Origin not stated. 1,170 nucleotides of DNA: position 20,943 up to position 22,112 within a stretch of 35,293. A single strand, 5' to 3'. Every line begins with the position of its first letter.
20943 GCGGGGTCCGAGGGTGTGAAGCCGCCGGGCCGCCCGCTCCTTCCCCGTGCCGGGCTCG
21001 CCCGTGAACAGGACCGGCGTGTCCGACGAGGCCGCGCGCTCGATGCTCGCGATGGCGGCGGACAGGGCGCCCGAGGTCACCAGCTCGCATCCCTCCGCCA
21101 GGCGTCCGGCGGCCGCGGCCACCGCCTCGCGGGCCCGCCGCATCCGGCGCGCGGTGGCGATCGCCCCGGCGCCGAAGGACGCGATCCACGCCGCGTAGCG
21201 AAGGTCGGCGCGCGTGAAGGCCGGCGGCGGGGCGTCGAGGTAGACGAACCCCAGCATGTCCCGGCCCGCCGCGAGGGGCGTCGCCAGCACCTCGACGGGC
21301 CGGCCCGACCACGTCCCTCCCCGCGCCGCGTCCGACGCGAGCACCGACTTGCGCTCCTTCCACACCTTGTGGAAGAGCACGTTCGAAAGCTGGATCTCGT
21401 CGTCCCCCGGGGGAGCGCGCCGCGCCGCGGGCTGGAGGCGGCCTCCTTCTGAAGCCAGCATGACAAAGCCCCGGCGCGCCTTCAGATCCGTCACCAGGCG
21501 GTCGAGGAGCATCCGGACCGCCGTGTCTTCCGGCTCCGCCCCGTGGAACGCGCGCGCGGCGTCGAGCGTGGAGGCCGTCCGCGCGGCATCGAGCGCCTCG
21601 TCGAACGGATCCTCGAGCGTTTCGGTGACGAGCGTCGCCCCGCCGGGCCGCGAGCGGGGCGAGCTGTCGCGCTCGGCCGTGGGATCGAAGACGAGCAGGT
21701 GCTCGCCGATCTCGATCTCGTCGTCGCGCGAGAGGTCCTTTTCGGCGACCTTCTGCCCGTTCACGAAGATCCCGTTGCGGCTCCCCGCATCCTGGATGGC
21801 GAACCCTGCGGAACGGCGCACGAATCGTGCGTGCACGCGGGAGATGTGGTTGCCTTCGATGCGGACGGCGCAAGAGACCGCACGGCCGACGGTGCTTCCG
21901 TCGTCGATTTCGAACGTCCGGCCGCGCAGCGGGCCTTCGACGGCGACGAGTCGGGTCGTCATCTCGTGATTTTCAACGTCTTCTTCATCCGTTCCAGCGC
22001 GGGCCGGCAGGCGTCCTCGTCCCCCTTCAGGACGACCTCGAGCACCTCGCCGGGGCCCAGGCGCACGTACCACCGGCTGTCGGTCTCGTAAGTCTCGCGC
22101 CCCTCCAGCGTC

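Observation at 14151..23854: Same-strand supra-operon TGase / FHA-AAA+ / MshEN-kinase / GGDEF*-STAND: candidate module coupling c-di-GMP to Ser/Thr phosphorylation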

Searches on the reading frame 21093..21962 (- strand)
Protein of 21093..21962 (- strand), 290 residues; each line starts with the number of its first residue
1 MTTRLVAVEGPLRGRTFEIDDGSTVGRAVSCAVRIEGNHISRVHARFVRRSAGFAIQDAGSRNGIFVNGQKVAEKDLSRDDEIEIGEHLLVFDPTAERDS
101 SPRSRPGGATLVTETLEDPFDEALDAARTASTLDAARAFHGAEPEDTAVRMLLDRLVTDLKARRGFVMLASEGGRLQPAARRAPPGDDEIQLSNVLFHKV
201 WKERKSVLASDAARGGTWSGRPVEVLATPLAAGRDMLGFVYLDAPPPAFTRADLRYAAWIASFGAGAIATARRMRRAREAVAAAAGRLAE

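Call 49: find_related_loci(query=A3, collection=genome_contigs, flank=10000)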
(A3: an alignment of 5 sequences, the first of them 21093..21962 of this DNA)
Query A3 (290 aa) in genome_contigs; peptide patterns used: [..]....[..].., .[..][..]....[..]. (x = any residue, [..] = any of these).
600 stretches matched a pattern (row limit reached: there are more); 106 encode a relative of the query (tblastn E <= 1e-3); the best 80 are kept; 80 distinct loci.
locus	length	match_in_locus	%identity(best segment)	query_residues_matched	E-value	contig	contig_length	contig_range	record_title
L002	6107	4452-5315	85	3-290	4e-146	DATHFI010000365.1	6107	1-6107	MAG TPA_asm: Planctomycetota bacterium isolate SMAG_U12443 k141_102758, whole genome shotgun sequence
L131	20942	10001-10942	54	3-290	1e-84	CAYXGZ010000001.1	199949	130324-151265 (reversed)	MAG TPA_asm: uncultured Planctomycetales bacterium isolate SRP287453_co1_366 genome assembly, contig: NODE_42_length_199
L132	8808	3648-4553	45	5-288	2e-75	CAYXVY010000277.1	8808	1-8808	MAG TPA_asm: uncultured Planctomycetales bacterium isolate binchicken_co165_413 genome assembly, contig: k141_1401595, w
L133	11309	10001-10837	48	5-273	5e-72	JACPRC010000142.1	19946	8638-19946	MAG: Planctomycetota bacterium isolate NC_groundwater_669_Ag_B-0.1um_68_34 B_1_S1_Biohub_coassembly_k141_3736860, whole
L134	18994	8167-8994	47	1-274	5e-72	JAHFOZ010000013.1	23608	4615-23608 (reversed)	MAG: Planctomycetota bacterium isolate nzgw515 NODE_678_length_23609_cov_2.676856, whole genome shotgun sequence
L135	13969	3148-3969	43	1-274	1e-68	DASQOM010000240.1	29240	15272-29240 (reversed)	MAG TPA_asm: Planctomycetota bacterium isolate SMAG_U10803 k141_528487, whole genome shotgun sequence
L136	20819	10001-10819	45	1-274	4e-67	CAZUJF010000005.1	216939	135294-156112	MAG TPA_asm: uncultured Planctomycetales bacterium isolate SRP292972_co2_155 genome assembly, contig: NODE_35_length_216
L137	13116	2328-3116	46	3-262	5e-65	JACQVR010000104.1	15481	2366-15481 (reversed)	MAG: Planctomycetota bacterium isolate NC_groundwater_1468_Ag_S-0.65um_64_35 S_p65_S5_coassembly_k141_3625941, whole gen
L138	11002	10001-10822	46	1-274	2e-63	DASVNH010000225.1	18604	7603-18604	MAG TPA_asm: Planctomycetota bacterium isolate SMAG_U3121 k141_82527, whole genome shotgun sequence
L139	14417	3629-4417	47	4-256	2e-60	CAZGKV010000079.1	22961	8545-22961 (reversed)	MAG TPA_asm: uncultured Planctomycetales bacterium isolate binchicken_co21_415 genome assembly, contig: NODE_1078_length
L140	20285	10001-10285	44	5-97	4e-18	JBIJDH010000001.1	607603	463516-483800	MAG: Myxococcota bacterium isolate ME2006-08-22D15_3300044611_group2_bin215 Rohwer_bin1508_scaffold_1_c1, whole genome s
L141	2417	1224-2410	37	5-119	2e-16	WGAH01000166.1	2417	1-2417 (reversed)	MAG: Deltaproteobacteria bacterium isolate S143_5 k151_191139, whole genome shotgun sequence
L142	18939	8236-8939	44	5-93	3e-16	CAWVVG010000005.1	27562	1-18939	MAG TPA_asm: uncultured bacterium isolate ERR3589560_concoct_36 genome assembly, contig: ERZ7463206.1064, whole genome s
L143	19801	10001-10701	41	5-102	3e-16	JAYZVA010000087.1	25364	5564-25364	MAG: Myxococcota bacterium isolate XB_MAG53 DB_MAG53_0087, whole genome shotgun sequence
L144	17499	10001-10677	40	5-106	4e-16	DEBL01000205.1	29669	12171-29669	MAG TPA_asm: Deltaproteobacteria bacterium UBA2957 UBA2957_contig_32271, whole genome shotgun sequence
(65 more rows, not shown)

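Call 75: search_protein_families(library=pfam, proteins=[L136:10004-11032:+, L134:8170-9324:+, L139:3617-4699:+, L133:9992-11080:+, L132:3639-5504:+, L134:7343-8173:+], max_evalue=0.01)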
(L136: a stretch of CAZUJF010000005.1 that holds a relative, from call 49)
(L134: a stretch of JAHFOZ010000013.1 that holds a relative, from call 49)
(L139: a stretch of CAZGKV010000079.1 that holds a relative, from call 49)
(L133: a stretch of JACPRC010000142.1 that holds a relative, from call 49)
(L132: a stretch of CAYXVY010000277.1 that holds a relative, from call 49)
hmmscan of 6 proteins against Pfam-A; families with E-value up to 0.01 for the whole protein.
L136:10004-11032:+ (342 aa): 5 families
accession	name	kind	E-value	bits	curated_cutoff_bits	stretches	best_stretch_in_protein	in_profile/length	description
PF00498.31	FHA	-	9.3e-16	58.5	20.7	1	23-85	2-67/67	FHA domain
PF16697.10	Yop-YscD_cpl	-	2.5e-14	53.7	33.2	1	6-93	2-92/94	Inner membrane component of T3SS, cytoplasmic domain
PF13492.12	GAF_3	-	3.6e-05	24.6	27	1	138-267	2-128/129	GAF domain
PF01590.32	GAF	-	5.8e-05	24.1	22.4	1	139-265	3-132/133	GAF domain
PF02954.25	HTH_8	-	0.0045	17.1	22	1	289-326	4-41/42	Bacterial regulatory protein, Fis family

L134:8170-9324:+ (384 aa): 5 families
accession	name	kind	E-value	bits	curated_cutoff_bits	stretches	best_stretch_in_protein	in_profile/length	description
PF00498.31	FHA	-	2.8e-15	57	20.7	1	23-85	2-67/67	FHA domain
PF16697.10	Yop-YscD_cpl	-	6.4e-13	49.2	33.2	1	7-93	3-92/94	Inner membrane component of T3SS, cytoplasmic domain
PF01590.32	GAF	-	1.2e-05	26.3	22.4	1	141-269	3-133/133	GAF domain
PF13492.12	GAF_3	-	0.00087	20.1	27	1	141-270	3-128/129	GAF domain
PF02954.25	HTH_8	-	0.0061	16.7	22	0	293-329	5-41/42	Bacterial regulatory protein, Fis family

L139:3617-4699:+ (360 aa): 6 families
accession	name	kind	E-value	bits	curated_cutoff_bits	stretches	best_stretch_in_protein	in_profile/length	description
PF00498.31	FHA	-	2.2e-13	50.9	20.7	1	26-87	3-67/67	FHA domain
PF16697.10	Yop-YscD_cpl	-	2.1e-11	44.4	33.2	1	9-94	3-91/94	Inner membrane component of T3SS, cytoplasmic domain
PF13492.12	GAF_3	-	2.1e-09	38.3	27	1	160-279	8-127/129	GAF domain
PF13185.12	GAF_2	-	2.6e-07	31.4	28.6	1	153-279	3-135/136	GAF domain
PF01590.32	GAF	-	4.9e-07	30.8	22.4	1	157-278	5-132/133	GAF domain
PF02954.25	HTH_8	-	5.9e-06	26.4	22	1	306-345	2-41/42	Bacterial regulatory protein, Fis family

L133:9992-11080:+ (362 aa): 6 families
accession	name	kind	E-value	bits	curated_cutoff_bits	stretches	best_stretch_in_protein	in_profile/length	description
PF00498.31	FHA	-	2.2e-17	63.7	20.7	1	23-85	2-67/67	FHA domain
PF16697.10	Yop-YscD_cpl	-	1.4e-13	51.4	33.2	1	7-92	3-91/94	Inner membrane component of T3SS, cytoplasmic domain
PF13492.12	GAF_3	-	2.9e-08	34.6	27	1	158-279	8-129/129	GAF domain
PF02954.25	HTH_8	-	3.2e-07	30.4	22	1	305-344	2-41/42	Bacterial regulatory protein, Fis family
PF01590.32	GAF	-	1.9e-06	28.9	22.4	1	158-272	8-128/133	GAF domain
PF13185.12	GAF_2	-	4.3e-06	27.4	28.6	1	158-277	10-135/136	GAF domain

L132:3639-5504:+ (621 aa): 8 families
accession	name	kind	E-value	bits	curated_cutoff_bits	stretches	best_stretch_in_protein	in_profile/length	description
PF00158.32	Sigma54_activat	-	4.8e-25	88.6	20.2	1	316-460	6-162/168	Sigma-54 interaction domain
PF25601.1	AAA_lid_14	-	7e-18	64.7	27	1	470-545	1-76/87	AAA+ ATPase lid domain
PF14532.12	Sigma54_activ_2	-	8.2e-18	65.4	25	1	316-469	5-138/138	Sigma-54 interaction domain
PF00498.31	FHA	-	8.6e-16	58.6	20.7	1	23-85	2-67/67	FHA domain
PF16697.10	Yop-YscD_cpl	-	1.9e-11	44.5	33.2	1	8-92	4-91/94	Inner membrane component of T3SS, cytoplasmic domain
PF02954.25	HTH_8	-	3.1e-10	40.1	22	1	566-606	2-42/42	Bacterial regulatory protein, Fis family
PF01590.32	GAF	-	0.00086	20.3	22.4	1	159-280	5-128/133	GAF domain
PF13191.12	AAA_16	-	0.0015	19.5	32.6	0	325-427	16-129/167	AAA ATPase domain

L134:7343-8173:+ (276 aa): 5 families
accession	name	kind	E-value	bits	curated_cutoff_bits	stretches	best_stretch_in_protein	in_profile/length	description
PF00069.31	Pkinase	-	1.4e-50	172.6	31.7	1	10-254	4-256/263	Protein kinase domain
PF07714.23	PK_Tyr_Ser-Thr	-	5.1e-37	128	23.1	1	11-251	5-250/258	Protein tyrosine and serine/threonine kinase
PF03109.22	ABC1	-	2.6e-09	37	22.9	1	79-150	144-215/244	ABC1 atypical kinase-like domain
PF01636.29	APH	-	3.6e-07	30.6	23.2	1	98-147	142-195/239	Phosphotransferase enzyme family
PF06293.20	Kdo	-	0.0032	17.4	21.3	1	79-141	93-161/207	Lipopolysaccharide kinase (Kdo/WaaP) family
